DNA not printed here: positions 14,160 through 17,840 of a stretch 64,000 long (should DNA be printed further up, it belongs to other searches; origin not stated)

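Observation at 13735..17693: ECF-like sigma factor translationally coupled (GTGA) to a 1,100-aa secreted YVTN-propeller / two-CXXCH / Ca-binding protein instead of an anti-sigma factor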

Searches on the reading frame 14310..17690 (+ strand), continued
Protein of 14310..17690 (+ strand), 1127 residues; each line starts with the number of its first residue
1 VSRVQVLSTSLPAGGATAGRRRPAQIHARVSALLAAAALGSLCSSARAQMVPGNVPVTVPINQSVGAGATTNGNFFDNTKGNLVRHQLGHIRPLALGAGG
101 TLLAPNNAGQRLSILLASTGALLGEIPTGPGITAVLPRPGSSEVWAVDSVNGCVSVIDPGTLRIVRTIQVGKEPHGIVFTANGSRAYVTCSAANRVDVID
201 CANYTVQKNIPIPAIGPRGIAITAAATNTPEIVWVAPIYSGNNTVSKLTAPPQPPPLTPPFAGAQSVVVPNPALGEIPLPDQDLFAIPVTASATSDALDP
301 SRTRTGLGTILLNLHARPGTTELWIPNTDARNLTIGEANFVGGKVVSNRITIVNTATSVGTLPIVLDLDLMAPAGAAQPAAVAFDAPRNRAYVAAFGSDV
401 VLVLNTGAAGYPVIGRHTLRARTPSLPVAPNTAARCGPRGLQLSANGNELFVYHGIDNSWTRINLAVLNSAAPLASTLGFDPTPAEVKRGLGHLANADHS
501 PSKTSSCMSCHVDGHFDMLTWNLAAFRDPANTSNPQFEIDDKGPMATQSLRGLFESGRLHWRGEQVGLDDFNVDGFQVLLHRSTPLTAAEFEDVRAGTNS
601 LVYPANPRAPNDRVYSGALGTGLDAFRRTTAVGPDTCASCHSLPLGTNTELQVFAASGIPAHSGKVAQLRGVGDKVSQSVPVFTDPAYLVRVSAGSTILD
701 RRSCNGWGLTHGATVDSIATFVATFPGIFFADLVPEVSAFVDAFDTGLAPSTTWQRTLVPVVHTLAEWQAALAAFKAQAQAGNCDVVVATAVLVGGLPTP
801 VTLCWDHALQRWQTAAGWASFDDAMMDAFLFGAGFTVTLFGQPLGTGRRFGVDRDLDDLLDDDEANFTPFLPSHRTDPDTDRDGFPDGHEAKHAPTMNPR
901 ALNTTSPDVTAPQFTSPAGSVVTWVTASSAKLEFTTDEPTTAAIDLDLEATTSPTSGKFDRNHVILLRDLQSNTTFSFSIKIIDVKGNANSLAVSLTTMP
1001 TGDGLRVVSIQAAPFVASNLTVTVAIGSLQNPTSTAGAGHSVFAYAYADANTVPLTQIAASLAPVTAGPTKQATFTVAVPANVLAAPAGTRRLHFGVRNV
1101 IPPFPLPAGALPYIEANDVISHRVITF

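Call 56: predict_structure(alignment_id=A3)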
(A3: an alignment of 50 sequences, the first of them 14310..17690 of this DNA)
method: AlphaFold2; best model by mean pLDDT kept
length: 1127 residues; sequences in the alignment: 50
mean_pLDDT: 87.4   pTM: 0.89
mean pLDDT of the five models: 87.4, 86.4, 86.2, 85.3, 84.9
residues with pLDDT >= 90: 712; 70-90: 301; 50-70: 56; < 50: 58
segments of 3 or more residues with pLDDT < 50: 1-36, 39-48, 687-693
pLDDT, mean of each block of 10 residues (from residue 1): 31 35 39 48 43 90 94 90 89 94 96 96 94 97 97 96 97 96 97 96 97 94 81 94 76 54 79 83 94 96 92 95 94 85 92 95 94 88 97 96 96 96 92 94 96 97 95 96 94 94 89 72 86 85 77 68 62 87 93 90 90 94 96 90 90 74 84 82 59 56 76 78 87 95 94 95 96 96 96 91 95 92 95 97 94 93 80 84 93 91 92 90 93 95 91 85 92 94 97 95 91 84 93 87 95 88 89 94 93 93 84 88 92
secondary structure, 60 per line:
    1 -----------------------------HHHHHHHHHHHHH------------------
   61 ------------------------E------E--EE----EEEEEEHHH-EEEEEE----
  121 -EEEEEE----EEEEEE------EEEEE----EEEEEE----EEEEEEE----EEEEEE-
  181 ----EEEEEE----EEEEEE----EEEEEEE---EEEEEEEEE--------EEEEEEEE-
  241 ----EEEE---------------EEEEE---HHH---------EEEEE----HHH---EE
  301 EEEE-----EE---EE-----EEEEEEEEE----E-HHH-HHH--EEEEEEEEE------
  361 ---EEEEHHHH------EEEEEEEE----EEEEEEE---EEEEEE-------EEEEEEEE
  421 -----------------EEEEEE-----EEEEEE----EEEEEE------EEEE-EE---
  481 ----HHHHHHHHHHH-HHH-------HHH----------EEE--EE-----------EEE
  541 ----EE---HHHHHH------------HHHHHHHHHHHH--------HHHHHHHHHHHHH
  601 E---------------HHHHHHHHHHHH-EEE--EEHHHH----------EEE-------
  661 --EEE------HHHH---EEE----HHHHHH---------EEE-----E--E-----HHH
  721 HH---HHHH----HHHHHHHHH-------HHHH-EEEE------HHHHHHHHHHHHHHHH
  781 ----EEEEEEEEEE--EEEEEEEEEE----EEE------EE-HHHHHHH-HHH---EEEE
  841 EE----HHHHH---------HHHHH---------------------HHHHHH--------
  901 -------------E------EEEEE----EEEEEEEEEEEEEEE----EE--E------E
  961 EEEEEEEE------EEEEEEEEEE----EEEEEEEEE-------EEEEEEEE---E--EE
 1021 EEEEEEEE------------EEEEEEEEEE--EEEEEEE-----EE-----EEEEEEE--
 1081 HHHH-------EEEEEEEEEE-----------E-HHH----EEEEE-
elements in order (helices of 4 or more, strands of 3 or more residues): H30-42 E101-106 E111-116 E122-127 E132-137 E144-148 E153-158 E163-169 E174-179 E185-190 E195-200 E205-211 E215-223 E232-239 E245-248 E264-268 E284-288 E299-304 E322-330 E346-354 E364-367 H368-371 E378-385 E390-396 E400-405 E413-420 E438-443 E449-454 E459-464 E471-474 H485-495 E520-522 E538-540 H550-555 H568-579 H588-600 H617-628 E630-632 H637-640 E651-653 E663-665 H672-675 E679-681 H686-691 E701-703 H718-722 H726-729 H734-742 H750-753 E755-758 H765-780 E785-794 E797-806 E811-813 H823-829 E837-842 H847-851 H861-865 H887-892 E921-925 E930-944 E960-968 E975-984 E989-997 E1005-1012 E1019-1028 E1041-1050 E1053-1059 E1072-1078 H1081-1084 E1092-1101 E1122-1126

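Call 58: fold_search(model_id=the predicted structure, library=pdb)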
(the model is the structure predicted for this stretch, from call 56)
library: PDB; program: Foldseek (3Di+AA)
matches with E <= 10: 1880; with E <= 0.001: 1113
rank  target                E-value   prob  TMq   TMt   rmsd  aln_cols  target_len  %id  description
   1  5c2v_B                3.8e-17  1.00  0.25  0.76   5.6       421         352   19  Kuenenia stuttgartiensis Hydrazine Synthase (released 2015-10-14)
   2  1l0q_A                5.8e-14  1.00  0.23  0.64   5.0       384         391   17  Tandem YVTN beta-propeller and PKD domains from an archaeal surface layer protein (released 2002-11-06)
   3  3bws_A                9.3e-12  1.00  0.22  0.57   8.0       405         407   11  Crystal structure of the leptospiral antigen Lp49 (released 2008-10-07)
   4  7mq8_LQ               8.8e-11  1.00  0.15  0.19  19.6       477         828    9  Cryo-EM structure of the human SSU processome, state pre-A1 (released 2021-09-22)
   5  9n73_LQ               1.3e-10  1.00  0.14  0.18  18.7       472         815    8  SSU processome maturation and disassembly, State G (released 2025-10-29)
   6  7mqa_LQ               1.7e-10  1.00  0.15  0.19  19.6       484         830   10  Cryo-EM structure of the human SSU processome, state post-A1 (released 2021-09-22)
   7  7seu_D                2.2e-10  1.00  0.22  0.72   6.0       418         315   13  Crystal structure of E coli contaminant protein YncE co-purified with a plant protein (released 2022-04-20)
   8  6tv2_A                2.9e-10  1.00  0.21  0.56   8.5       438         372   12  Heme d1 biosynthesis associated Protein NirF (released 2020-04-22)
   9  3u4y_A                3.2e-10  1.00  0.23  0.74   7.1       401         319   12  The crystal structure of a functionally unknown protein (Dtox_1751) from Desulfotomaculum acetoxidans DSM 771. (released 2011-10-26)
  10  3vgz_C                4.6e-10  1.00  0.21  0.69   7.9       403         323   12  Crystal structure of E. coli YncE (released 2011-11-16)
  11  8bmx_D                5.4e-10  1.00  0.22  0.67  11.1       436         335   13  Bacteroides thetaiotaomicron B12 TonB dependent transporter in complex with a surface lipoprotein (released 2023-09-20)
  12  8rl2_CG               6.4e-10  1.00  0.21  0.47  15.5       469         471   11  Human pre-60S - State 5 (released 2025-01-15)
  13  6rte_A                6.7e-10  1.00  0.21  0.44  13.3       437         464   12  Dihydro-heme d1 dehydrogenase NirN in complex with DHE (released 2019-06-19)
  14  8glv_Cp               7.5e-10  1.00  0.13  0.14  17.6       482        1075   12  96-nm repeat unit of doublet microtubules from Chlamydomonas reinhardtii flagella (released 2023-05-31)
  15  6zym_D                8.8e-10  1.00  0.22  0.72  11.0       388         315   10  Human C Complex Spliceosome - High-resolution CORE (released 2020-10-14)
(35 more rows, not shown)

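Call 84: find_related_loci(query=A3, collection=metagenome_contigs, flank=3500)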
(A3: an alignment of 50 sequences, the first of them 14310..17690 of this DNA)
Query A3 (1127 aa) in metagenome_contigs; peptide patterns used: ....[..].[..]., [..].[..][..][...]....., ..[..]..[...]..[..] (x = any residue, [..] = any of these).
327 stretches matched a pattern; 60 encode a relative of the query (tblastn E <= 1e-3); 59 distinct loci.
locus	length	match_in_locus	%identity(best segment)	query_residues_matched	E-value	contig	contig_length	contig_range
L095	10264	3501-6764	50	52-1127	0e+0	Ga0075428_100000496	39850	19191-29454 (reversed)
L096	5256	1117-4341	42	12-1127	0e+0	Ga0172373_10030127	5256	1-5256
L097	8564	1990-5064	38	68-1118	9e-163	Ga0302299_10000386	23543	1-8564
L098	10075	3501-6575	36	77-1127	1e-157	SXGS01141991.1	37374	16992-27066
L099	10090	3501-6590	36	68-1118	8e-155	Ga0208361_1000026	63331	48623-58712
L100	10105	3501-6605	36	68-1127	8e-154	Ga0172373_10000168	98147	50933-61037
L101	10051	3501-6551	37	77-1118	4e-152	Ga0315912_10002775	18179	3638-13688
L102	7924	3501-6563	36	76-1127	4e-150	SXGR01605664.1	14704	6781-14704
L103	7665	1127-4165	35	76-1118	4e-150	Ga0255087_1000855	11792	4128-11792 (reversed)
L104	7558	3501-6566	35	76-1127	3e-149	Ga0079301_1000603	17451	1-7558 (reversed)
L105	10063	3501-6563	36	76-1127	6e-148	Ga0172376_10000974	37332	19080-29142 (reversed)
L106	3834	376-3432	35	76-1119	2e-149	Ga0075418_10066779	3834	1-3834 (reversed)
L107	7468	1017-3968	35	68-1066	9e-144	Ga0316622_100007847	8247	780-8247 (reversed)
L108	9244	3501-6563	34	77-1115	2e-143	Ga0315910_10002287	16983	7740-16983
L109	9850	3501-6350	36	29-1001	1e-142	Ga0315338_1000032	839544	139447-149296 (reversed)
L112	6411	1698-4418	36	76-1000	1e-132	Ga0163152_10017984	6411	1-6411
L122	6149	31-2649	35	234-1127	3e-108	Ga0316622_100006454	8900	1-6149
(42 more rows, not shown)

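Call 98: find_encoding_contigs(protein=P0008, flank=4000, max_places=2)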
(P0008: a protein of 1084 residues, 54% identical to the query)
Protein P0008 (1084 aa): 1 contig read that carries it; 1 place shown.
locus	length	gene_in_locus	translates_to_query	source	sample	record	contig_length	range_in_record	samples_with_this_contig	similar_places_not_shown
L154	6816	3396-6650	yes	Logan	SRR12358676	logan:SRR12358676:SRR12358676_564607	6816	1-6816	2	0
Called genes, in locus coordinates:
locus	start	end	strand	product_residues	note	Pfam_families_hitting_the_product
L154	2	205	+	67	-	?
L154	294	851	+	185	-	-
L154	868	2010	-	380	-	-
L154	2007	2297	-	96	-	-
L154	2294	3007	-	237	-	-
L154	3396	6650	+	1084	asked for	-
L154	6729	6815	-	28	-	?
